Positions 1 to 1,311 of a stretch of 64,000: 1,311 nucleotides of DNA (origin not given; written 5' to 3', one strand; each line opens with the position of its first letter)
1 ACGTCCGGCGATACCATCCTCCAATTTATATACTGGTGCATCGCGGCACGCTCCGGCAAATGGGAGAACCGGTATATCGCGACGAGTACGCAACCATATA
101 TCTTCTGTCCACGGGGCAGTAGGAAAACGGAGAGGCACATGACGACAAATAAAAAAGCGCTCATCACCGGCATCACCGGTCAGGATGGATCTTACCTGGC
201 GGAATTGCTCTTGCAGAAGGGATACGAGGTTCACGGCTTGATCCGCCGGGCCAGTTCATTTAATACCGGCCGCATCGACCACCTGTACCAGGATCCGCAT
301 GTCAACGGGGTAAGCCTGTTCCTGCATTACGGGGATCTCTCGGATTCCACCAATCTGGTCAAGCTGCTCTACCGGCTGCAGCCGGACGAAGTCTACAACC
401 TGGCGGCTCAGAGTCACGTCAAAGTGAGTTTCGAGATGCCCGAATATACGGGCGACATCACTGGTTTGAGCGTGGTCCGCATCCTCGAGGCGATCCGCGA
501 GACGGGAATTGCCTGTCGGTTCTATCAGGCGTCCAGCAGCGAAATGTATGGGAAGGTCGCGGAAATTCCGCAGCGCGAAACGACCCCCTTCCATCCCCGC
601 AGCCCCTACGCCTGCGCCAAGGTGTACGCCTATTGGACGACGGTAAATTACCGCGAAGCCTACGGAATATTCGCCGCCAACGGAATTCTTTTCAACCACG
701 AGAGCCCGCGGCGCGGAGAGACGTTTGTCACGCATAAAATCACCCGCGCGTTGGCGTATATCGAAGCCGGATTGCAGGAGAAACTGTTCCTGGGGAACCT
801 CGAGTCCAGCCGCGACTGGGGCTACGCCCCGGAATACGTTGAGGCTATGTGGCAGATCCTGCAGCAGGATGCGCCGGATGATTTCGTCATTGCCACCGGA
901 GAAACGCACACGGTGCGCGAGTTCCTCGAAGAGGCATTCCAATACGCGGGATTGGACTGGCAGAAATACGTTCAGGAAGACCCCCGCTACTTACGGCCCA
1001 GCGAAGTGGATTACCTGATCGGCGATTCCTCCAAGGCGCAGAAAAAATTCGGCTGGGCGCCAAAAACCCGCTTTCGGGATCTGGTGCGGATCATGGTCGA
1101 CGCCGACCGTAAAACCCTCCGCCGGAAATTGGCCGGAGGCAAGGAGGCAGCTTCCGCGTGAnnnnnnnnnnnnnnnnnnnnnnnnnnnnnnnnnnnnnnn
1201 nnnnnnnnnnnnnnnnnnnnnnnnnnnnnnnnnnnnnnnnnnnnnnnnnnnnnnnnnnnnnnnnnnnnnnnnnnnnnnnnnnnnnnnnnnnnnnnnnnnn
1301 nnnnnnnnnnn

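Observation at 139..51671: A ~51-kb unidirectional glycan-assembly supercluster pairs a Wzm/Wzt ABC exporter with eight GT-C-like polytopic membrane proteins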

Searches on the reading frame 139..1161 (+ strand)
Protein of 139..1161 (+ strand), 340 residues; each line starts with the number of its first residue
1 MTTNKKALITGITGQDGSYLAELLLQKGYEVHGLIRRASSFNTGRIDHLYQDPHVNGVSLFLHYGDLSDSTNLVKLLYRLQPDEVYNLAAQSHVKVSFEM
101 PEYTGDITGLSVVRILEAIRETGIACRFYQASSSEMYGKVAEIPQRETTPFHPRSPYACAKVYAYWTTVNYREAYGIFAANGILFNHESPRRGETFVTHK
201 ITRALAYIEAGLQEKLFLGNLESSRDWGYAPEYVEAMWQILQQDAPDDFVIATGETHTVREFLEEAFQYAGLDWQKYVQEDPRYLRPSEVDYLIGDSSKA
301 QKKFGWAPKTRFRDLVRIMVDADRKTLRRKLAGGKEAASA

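Call 4: search_protein_families(library=pfam, proteins=[window:139-1161:+], max_evalue=0.01)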
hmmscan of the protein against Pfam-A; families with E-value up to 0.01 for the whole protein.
window:139-1161:+ (340 aa): 4 families
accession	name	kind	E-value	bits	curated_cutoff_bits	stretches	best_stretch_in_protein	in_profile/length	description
PF16363.11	GDP_Man_Dehyd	-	2e-143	478.2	27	1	8-319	1-332/332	GDP-mannose 4,6 dehydratase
PF01370.27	Epimerase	-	1.4e-74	251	20.9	1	7-252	1-240/240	NAD dependent epimerase/dehydratase family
PF04321.23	RmlD_sub_bind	-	7.2e-06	25.7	27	1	6-162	2-130/287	RmlD substrate binding domain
PF05368.20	NmrA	-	0.0041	17.2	27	1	4-77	2-67/298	NmrA-like family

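Call 72: search_protein_families(library=ncbifam, proteins=[window:139-1161:+], max_evalue=0.00001)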
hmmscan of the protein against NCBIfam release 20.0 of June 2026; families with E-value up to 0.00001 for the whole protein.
window:139-1161:+ (340 aa): 10 families
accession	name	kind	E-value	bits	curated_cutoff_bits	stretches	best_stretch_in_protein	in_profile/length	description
TIGR01472.1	gmd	equivalog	1.3e-158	527.7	415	1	5-325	1-340/342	GDP-mannose 4,6-dehydratase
TIGR04180.1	EDH_00030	hypoth_equivalog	3.8e-29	101.7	475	1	8-310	2-296/297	NAD-dependent 4,6-dehydratase LegB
TIGR01181.1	dTDP_gluc_dehyt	equivalog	4.4e-25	88.4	365.1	1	7-321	2-309/321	dTDP-glucose 4,6-dehydratase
TIGR02622.1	CDP_4_6_dhtase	equivalog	1.4e-22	80.3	278.45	1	3-175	3-172/352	CDP-glucose 4,6-dehydratase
TIGR01179.1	galE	equivalog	2.3e-18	66.1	262.3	1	7-173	2-161/332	UDP-glucose 4-epimerase GalE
NF007582.0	PRK10217.1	equivalog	3.6e-12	46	698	1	62-313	55-321/355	dTDP-glucose 4,6-dehydratase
NF007490.0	PRK10084.1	subfamily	3.8e-08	32.7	649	1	64-252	56-259/361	dTDP-glucose 4,6-dehydratase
NF011728.1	PRK15181.1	equivalog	2.8e-07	29.9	760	1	4-186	15-194/348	Vi polysaccharide biosynthesis UDP-N-acetylglucosaminuronic acid C-4 epimerase TviC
NF007956.0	PRK10675.1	subfamily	3.2e-07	29.8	394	1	6-162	2-154/338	UDP-glucose 4-epimerase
NF043036.1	ErythonDh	equivalog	4.5e-07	29.4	325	1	6-165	2-157/321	D-erythronate dehydrogenase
